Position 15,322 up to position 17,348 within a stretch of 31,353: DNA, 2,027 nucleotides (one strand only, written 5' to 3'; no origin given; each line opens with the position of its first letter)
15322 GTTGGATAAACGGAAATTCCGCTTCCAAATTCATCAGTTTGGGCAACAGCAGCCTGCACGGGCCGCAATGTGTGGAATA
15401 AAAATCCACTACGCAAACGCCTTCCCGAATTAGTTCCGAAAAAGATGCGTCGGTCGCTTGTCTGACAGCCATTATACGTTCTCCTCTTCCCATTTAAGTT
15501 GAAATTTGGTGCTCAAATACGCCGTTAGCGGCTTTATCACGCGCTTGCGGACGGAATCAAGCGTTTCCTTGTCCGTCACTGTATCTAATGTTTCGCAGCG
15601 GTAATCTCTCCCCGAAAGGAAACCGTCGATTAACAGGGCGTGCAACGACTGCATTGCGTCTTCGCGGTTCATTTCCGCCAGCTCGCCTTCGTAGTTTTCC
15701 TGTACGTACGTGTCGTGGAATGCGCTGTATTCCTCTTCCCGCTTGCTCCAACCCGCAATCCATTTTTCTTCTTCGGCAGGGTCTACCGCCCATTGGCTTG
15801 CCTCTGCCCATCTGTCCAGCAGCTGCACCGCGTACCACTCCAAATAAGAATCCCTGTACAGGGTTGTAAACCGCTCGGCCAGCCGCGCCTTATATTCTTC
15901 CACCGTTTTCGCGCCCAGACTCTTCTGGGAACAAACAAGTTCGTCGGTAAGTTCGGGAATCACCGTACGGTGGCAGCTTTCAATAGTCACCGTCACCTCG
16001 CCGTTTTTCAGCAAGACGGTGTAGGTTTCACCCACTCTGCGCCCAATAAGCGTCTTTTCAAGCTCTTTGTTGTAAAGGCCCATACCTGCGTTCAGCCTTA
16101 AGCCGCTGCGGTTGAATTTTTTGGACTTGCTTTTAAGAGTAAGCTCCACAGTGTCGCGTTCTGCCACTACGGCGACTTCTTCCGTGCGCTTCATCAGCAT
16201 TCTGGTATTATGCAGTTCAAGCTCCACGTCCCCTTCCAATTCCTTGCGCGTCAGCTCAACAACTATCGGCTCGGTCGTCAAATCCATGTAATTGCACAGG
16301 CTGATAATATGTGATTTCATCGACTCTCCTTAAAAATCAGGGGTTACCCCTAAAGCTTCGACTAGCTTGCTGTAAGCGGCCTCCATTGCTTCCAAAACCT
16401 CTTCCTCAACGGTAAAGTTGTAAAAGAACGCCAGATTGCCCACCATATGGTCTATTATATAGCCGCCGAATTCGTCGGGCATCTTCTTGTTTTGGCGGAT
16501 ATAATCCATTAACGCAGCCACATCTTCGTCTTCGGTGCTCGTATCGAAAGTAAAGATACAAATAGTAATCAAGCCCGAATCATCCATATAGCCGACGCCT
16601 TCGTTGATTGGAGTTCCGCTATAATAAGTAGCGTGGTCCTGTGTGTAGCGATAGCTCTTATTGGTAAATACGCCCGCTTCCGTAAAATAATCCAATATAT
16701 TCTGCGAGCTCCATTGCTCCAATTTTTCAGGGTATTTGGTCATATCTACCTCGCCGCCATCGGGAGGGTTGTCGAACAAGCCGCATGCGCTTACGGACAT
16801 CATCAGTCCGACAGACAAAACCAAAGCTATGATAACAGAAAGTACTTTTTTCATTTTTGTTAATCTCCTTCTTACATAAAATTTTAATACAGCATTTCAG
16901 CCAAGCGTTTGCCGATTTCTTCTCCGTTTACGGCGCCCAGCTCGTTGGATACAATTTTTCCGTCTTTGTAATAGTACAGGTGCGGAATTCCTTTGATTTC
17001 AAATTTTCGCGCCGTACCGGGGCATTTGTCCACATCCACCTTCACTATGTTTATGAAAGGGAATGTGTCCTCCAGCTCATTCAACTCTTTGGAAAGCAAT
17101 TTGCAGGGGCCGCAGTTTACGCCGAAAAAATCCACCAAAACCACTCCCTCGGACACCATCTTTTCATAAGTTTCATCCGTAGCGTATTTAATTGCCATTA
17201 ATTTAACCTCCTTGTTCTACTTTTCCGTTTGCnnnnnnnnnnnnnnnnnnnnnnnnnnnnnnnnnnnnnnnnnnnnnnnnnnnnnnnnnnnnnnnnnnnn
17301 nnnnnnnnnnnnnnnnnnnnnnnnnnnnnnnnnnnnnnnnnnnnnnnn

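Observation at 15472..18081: Two trigger-factor paralogs that lack the ribosome-binding domain and have a degenerate FKBP domain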

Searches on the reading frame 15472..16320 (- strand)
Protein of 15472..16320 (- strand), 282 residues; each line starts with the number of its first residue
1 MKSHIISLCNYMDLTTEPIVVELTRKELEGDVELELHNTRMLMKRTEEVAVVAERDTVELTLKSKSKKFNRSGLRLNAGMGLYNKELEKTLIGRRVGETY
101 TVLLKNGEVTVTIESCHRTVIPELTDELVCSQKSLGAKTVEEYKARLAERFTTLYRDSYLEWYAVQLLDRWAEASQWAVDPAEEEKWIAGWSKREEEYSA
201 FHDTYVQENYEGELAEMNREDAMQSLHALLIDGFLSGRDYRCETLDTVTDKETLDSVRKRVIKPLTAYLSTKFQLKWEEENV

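Call 3: search_protein_families(library=pfam, proteins=[window:15472-16320:-], max_evalue=0.1)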
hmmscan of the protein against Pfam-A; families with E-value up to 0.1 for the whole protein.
window:15472-16320:- (282 aa): 1 family
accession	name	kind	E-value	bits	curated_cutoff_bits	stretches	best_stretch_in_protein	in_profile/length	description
PF01272.25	GreA_GreB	-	0.0077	16.6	26.9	1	89-117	48-76/77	Transcription elongation factor, GreA/GreB, C-term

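Call 7: search_solved_structures(query=window:15472-16320:-, max_evalue=10, show_alignments=3)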
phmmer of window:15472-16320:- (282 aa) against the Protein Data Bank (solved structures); distinct sequences matched with E-value up to 10: 0.

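Call 23: search_protein_families(library=ncbifam, proteins=[window:15472-16320:-], max_evalue=0.01)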
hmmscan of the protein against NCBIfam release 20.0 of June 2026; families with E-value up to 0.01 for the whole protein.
window:15472-16320:- (282 aa): 2 families
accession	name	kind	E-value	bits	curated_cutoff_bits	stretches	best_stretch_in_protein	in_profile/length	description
NF045969.1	trig_like_plasma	equivalog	3.1e-14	52.6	140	1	50-213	139-303/399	trigger factor-related chaperone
TIGR00115.1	tig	equivalog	2e-09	36.8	180.2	1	7-231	106-347/410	trigger factor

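Call 31: find_homologous_proteins(query=window:15472-16320:-, max_evalue=0.001)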
Query window:15472-16320:- (282 aa): 2 proteins with E <= 0.001 among 1615 candidates.
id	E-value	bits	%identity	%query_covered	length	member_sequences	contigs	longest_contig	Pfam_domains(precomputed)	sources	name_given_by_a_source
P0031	9.8e-181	617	100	100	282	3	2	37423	-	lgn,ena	-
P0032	2.0e-58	216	44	99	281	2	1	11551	-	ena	-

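Call 42: predict_structure(alignment_id=A2)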
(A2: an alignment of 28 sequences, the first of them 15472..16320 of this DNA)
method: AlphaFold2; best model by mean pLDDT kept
length: 282 residues; sequences in the alignment: 28
mean_pLDDT: 91.7   pTM: 0.76
mean pLDDT of the five models: 91.7, 91.4, 90.7, 90.4, 90.0
residues with pLDDT >= 90: 219; 70-90: 48; 50-70: 14; < 50: 1
segments of 3 or more residues with pLDDT < 50: none
pLDDT, mean of each block of 10 residues (from residue 1): 94 93 96 96 96 98 96 97 96 98 96 98 94 90 97 97 96 96 91 86 62 85 92 89 70 85 96 94 64
secondary structure, 60 per line:
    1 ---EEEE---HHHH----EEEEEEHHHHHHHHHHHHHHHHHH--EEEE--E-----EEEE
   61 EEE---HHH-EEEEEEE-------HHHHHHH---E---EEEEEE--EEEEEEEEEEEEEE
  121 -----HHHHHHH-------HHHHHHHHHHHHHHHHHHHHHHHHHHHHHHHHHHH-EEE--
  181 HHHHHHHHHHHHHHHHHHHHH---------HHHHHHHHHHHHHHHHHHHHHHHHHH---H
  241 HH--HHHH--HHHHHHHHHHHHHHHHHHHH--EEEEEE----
elements in order: E4-7 H11-14 E19-24 H25-42 E45-48 E57-63 E71-77 H85-91 E99-104 E107-120 H126-132 H140-174 E176-178 H181-201 H211-236 H245-248 H251-270 E273-278

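Call 46: fold_search(model_id=the predicted structure, library=pdb)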
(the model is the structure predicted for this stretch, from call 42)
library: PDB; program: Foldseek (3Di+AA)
matches with E <= 10: 430; with E <= 0.001: 8
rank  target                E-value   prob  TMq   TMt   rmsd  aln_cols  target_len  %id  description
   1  3gty_X                3.5e-11  1.00  0.46  0.36   9.1       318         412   14  Promiscuous Substrate Recognition in Folding and Assembly Activities of the Trigger Factor Chaperone (released 2009-12-22)
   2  2vrh_A                4.1e-09  1.00  0.31  0.23  12.9       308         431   16  Structure of the E. coli trigger factor bound to a translating ribosome (released 2008-06-17)
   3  1w26_A                5.2e-09  1.00  0.37  0.27  12.0       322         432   16  Trigger Factor in Complex with the Ribosome forms a Molecular Cradle for Nascent Proteins (released 2004-09-02)
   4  3gu0                  2.7e-08  1.00  0.40  0.30  11.1       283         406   14  Promiscuous Substrate Recognition in Folding and Assembly Activities of the Trigger Factor Chaperone (released 2009-12-22)
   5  7zgi_B                4.0e-08  1.00  0.31  0.28  14.0       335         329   14  chloroplast trigger factor (TIG1) (released 2022-10-12)
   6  7zgi_A                9.9e-08  1.00  0.35  0.32  13.8       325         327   13  chloroplast trigger factor (TIG1) (released 2022-10-12)
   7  1t11_B                1.6e-05  1.00  0.31  0.24  21.1       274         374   17  Trigger Factor (released 2004-09-21)
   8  1t11_A                1.9e-05  1.00  0.33  0.26  21.0       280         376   15  Trigger Factor (released 2004-09-21)
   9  3aoi_X                2.7e-02  0.96  0.19  0.33  17.0       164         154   13  RNA polymerase-Gfh1 complex (Crystal type 2) (released 2010-12-08)
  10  4odp_A                3.4e-02  1.00  0.21  0.50   3.8        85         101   22  Structure of SlyD delta-IF from Thermus thermophilus in complex with S2-W23A peptide (released 2015-01-14)
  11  2pn0_A                4.3e-02  0.93  0.18  0.38  16.8       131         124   15  Prokaryotic transcription elongation factor GreA/GreB from Nitrosomonas europaea (released 2007-05-22)
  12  1qz2_A                4.3e-02  0.47  0.21  0.21  21.7       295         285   14  Crystal Structure of FKBP52 C-terminal Domain complex with the C-terminal peptide MEEVD of Hsp90 (released 2004-06-22)
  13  3aoh_X                4.8e-02  0.93  0.19  0.33  13.3       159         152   14  RNA polymerase-Gfh1 complex (Crystal type 1) (released 2010-12-08)
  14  9a7t_B                5.1e-02  1.00  0.18  0.31   4.3        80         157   21  Integrative model of RPOB-GREA by crosslinking MS and deep learning (released 2024-09-18)
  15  4odq_A                5.1e-02  1.00  0.21  0.49   6.6        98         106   21  Structure of SlyD delta-IF from Thermus thermophilus in complex with S3 peptide (released 2015-01-14)
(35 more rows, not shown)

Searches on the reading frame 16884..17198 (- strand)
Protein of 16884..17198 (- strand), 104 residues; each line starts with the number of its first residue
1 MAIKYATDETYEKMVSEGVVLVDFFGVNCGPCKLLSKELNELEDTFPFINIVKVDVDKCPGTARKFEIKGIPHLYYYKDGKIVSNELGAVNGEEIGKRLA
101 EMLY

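Call 3: search_protein_families(library=pfam, proteins=[window:16884-17198:-], max_evalue=0.1)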
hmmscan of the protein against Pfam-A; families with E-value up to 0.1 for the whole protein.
window:16884-17198:- (104 aa): 6 families
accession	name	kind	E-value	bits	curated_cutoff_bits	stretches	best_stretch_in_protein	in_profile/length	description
PF00085.26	Thioredoxin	-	2.7e-20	72.7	23.5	1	4-99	3-101/103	Thioredoxin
PF13098.12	Thioredoxin_2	-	1.8e-05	25.5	27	1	20-97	8-102/104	Thioredoxin-like domain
PF13905.12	Thioredoxin_8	-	3.6e-05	24.4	27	1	19-58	3-45/94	Thioredoxin-like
PF05768.20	Glrx-like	-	0.013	16.2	26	1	28-95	9-72/77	Glutaredoxin-like domain (DUF836)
PF04756.19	OST3_OST6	-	0.088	12.6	27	0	28-79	45-104/294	OST3 / OST6 family, transporter family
PF02114.22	Phosducin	-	0.091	12.1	23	1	12-87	141-215/265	Phosducin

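Call 79: search_protein_families(library=ncbifam, proteins=[window:16884-17198:-], max_evalue=0.00001)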
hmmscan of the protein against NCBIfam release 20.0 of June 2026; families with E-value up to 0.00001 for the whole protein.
window:16884-17198:- (104 aa): 6 families
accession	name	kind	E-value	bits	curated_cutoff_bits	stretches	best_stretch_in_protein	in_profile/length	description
TIGR01068.1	thioredoxin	equivalog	1e-19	70.5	96.8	1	7-101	2-99/101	thioredoxin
NF006898.0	PRK09381.1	equivalog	1.4e-17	64.1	138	1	6-93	8-98/109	thioredoxin TrxA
NF047697.1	ThioredTrxAClost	equivalog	4.5e-11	42.9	140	1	8-99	6-101/105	thioredoxin TrxA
NF008229.0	PRK10996.1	equivalog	2.5e-10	40.2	125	1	6-101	40-137/141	thioredoxin TrxC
TIGR01126.1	pdi_dom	equivalog_domain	1e-09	38.6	107.2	1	7-84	2-85/105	protein disulfide-isomerase domain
TIGR01130.1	ER_PDI_fam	subfamily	6.2e-09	35.9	344.25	1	7-95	7-100/476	protein disulfide-isomerase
